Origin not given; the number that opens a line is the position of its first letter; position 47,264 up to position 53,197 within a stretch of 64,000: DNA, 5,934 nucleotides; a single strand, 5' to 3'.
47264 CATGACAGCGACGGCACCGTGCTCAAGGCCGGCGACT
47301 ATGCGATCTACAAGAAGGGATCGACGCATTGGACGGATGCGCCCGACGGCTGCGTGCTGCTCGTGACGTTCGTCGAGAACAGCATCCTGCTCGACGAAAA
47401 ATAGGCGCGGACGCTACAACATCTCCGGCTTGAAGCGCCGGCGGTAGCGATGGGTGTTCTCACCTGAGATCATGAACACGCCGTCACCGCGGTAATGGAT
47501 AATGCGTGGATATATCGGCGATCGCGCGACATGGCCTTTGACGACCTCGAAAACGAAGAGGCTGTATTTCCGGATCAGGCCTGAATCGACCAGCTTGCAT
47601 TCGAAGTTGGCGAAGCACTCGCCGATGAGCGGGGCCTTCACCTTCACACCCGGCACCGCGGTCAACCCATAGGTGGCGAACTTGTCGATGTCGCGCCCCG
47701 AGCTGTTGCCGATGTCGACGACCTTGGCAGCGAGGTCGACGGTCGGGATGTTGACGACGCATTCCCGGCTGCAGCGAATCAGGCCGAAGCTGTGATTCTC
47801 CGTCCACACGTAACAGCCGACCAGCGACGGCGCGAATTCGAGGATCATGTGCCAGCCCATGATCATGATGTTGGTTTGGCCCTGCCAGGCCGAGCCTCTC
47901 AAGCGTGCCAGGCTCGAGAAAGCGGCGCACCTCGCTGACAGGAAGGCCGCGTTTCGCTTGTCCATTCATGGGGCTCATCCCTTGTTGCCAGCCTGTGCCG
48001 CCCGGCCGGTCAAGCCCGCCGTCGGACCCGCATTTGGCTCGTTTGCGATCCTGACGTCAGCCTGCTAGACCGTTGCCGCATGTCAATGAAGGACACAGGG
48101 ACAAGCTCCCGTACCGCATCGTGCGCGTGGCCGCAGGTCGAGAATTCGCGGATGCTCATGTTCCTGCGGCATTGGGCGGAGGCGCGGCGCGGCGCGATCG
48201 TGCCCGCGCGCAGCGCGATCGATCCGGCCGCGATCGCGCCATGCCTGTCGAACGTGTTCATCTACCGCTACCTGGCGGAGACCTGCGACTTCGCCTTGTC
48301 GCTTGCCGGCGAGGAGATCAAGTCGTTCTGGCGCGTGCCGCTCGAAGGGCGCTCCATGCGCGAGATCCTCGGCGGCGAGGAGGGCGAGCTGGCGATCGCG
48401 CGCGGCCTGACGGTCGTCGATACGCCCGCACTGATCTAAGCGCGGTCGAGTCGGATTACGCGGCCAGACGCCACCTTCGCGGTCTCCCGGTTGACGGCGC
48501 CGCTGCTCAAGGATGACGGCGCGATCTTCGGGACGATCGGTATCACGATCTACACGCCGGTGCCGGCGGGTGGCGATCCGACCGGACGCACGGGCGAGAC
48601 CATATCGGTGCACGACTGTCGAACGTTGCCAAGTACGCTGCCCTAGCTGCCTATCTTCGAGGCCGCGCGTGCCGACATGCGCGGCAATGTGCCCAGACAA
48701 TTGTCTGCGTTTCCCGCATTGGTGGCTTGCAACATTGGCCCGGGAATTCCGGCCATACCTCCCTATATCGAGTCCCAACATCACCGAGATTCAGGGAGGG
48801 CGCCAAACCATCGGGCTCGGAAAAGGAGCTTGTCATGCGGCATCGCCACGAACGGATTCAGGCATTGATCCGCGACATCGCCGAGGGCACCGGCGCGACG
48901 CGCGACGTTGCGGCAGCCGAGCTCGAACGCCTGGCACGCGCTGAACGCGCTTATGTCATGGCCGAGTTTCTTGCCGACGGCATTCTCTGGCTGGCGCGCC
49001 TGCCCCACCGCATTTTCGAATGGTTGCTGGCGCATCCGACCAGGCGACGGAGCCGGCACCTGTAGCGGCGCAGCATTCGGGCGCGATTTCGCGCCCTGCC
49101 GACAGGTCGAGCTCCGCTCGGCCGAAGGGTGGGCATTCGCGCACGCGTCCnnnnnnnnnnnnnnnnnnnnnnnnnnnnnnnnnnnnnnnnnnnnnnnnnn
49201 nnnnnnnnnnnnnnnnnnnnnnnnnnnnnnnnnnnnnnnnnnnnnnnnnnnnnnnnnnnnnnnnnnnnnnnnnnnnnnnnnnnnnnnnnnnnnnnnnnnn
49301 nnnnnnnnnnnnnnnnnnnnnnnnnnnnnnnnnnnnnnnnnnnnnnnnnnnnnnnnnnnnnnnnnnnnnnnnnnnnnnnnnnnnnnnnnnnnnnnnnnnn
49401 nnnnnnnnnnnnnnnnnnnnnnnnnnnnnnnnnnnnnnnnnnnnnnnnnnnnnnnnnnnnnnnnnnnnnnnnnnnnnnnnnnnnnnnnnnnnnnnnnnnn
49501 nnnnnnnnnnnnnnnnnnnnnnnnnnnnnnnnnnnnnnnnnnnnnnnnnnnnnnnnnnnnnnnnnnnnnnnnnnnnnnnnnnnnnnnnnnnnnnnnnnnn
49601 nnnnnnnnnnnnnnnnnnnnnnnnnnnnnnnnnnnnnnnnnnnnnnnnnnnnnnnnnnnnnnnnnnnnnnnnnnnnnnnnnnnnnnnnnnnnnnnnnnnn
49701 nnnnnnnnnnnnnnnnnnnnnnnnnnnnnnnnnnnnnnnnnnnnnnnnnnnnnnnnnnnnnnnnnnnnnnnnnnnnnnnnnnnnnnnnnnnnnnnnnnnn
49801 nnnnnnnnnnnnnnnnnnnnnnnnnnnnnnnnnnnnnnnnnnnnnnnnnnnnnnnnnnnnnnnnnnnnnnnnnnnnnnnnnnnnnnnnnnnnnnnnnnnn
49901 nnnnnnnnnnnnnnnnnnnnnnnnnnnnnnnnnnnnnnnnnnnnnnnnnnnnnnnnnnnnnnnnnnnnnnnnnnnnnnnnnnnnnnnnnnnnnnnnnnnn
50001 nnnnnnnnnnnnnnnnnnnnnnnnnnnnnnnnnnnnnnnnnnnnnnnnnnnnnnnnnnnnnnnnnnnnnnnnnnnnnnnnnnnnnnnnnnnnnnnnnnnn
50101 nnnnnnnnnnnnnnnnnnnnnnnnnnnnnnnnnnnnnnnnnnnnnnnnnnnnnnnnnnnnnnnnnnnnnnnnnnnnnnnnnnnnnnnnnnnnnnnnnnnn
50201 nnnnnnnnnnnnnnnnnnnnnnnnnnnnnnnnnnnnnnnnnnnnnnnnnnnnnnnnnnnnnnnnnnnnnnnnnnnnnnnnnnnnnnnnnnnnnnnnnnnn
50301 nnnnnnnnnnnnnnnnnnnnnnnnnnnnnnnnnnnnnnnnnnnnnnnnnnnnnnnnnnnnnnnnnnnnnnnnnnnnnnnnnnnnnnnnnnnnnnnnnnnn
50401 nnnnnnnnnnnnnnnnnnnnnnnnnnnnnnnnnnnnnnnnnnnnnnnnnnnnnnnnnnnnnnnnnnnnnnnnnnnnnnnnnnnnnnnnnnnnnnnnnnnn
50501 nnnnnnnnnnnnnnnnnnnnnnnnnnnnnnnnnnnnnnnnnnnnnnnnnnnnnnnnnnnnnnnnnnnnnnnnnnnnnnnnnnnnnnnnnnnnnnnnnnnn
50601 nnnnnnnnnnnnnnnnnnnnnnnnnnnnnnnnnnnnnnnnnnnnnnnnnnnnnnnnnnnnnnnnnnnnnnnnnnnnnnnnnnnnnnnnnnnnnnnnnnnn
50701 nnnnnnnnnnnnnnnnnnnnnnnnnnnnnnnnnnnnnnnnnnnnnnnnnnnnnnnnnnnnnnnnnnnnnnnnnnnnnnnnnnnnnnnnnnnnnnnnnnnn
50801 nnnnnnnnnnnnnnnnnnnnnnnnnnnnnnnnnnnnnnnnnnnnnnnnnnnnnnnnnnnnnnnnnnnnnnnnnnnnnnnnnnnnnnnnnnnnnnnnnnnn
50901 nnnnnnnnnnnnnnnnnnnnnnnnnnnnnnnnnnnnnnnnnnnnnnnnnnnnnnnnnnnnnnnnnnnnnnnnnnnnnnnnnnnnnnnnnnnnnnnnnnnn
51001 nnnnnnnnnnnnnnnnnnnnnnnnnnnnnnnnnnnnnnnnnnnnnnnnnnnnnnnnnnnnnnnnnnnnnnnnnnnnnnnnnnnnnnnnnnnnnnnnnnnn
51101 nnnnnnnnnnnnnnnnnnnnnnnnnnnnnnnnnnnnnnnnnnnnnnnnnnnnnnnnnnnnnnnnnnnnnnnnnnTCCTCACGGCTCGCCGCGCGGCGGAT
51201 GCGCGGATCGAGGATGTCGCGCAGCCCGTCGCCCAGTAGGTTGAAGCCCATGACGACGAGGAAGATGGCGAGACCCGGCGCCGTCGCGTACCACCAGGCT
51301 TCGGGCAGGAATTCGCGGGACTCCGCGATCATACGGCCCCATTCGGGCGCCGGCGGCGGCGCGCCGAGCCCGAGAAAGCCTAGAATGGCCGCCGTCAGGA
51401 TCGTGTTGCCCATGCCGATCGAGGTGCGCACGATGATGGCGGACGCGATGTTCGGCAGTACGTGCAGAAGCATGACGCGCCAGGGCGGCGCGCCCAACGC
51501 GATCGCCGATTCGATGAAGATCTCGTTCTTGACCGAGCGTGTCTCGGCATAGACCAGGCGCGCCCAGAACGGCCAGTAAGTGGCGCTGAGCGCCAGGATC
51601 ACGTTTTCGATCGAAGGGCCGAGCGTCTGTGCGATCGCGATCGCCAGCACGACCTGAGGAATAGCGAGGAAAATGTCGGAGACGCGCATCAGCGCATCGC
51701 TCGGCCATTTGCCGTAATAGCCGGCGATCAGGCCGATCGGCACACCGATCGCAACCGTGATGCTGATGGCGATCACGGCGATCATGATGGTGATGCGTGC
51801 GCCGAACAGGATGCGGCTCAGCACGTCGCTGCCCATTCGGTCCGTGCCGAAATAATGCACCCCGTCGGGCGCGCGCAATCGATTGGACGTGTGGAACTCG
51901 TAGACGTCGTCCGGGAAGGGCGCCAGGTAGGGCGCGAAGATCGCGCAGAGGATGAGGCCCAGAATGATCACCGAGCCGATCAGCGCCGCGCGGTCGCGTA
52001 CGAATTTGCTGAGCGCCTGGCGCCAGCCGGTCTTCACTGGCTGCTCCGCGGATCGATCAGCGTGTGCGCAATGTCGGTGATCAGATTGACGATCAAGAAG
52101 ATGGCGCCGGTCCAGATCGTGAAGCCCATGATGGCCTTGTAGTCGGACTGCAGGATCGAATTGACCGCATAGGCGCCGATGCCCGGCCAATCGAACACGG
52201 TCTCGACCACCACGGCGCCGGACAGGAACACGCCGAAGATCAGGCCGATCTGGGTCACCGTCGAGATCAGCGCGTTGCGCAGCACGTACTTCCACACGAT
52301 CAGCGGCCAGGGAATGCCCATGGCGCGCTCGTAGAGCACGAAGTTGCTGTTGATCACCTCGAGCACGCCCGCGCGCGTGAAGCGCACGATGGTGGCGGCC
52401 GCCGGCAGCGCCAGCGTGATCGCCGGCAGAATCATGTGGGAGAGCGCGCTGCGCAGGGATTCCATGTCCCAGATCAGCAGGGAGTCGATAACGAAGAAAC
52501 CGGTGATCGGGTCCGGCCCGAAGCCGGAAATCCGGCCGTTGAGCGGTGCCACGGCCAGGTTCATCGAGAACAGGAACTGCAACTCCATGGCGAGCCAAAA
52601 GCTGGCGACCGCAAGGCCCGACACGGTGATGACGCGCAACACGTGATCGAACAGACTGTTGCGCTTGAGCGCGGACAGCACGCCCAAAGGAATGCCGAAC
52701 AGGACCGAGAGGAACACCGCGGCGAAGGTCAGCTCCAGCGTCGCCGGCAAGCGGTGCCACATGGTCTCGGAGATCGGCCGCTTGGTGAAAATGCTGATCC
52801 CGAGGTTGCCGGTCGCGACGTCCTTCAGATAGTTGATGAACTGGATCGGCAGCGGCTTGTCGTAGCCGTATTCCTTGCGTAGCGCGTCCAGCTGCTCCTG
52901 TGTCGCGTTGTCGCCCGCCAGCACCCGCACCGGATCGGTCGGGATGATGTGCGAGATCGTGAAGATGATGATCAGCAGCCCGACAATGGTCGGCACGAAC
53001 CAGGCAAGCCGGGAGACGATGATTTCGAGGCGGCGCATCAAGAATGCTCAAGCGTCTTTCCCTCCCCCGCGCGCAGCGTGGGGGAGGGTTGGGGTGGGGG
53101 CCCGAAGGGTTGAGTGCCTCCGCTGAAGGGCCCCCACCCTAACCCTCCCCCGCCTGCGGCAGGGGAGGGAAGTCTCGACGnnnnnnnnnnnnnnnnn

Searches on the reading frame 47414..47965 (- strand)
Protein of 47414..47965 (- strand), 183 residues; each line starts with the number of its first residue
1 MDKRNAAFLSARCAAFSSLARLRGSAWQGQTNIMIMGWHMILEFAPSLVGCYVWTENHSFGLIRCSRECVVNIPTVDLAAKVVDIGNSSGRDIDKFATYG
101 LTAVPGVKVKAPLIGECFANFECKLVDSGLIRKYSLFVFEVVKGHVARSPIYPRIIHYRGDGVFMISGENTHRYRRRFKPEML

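Call 39: search_protein_families(library=pfam, proteins=[window:47414-47965:-], max_evalue=0.00001)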
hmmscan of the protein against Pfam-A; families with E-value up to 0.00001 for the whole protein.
window:47414-47965:- (183 aa): 1 family
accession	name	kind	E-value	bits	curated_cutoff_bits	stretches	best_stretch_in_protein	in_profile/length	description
PF01613.24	Flavin_Reduct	-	3e-20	73.3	27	1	26-150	14-137/153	Flavin reductase like domain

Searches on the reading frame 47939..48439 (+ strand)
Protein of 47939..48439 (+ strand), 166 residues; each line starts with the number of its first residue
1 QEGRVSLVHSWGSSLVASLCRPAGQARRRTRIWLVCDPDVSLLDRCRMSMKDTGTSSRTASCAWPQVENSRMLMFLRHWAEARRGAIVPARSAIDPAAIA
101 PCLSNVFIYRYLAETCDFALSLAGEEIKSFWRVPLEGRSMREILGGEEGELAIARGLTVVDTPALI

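Call 39: search_protein_families(library=pfam, proteins=[window:47939-48439:+], max_evalue=0.00001)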
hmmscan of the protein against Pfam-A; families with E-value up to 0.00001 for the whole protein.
window:47939-48439:+ (166 aa): 1 family
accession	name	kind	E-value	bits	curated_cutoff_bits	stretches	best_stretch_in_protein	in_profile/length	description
PF07310.19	PAS_5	-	9.6e-08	32.4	22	1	74-142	8-75/137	PAS domain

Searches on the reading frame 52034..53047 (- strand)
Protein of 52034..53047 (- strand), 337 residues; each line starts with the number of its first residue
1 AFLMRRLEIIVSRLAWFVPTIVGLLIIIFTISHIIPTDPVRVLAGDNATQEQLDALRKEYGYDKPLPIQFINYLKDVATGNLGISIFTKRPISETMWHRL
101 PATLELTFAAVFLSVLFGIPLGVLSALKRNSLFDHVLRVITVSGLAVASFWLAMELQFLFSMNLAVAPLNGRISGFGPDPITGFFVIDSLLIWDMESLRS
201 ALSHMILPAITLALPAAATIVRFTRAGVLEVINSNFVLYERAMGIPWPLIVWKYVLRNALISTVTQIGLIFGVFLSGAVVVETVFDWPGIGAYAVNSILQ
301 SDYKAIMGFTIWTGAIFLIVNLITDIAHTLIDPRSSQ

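Call 39: search_protein_families(library=pfam, proteins=[window:52034-53047:-], max_evalue=0.00001)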
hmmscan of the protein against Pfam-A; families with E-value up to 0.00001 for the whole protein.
window:52034-53047:- (337 aa): 2 families
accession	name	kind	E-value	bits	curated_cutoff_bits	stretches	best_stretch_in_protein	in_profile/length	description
PF00528.27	BPD_transp_1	-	2.3e-35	122.4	26.4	1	118-335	1-182/184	Binding-protein-dependent transport system inner membrane component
PF19300.4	BPD_transp_1_N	-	4e-12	46.8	23.8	1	9-107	4-114/114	Binding-prot-dependent transport system membrane comp, N-term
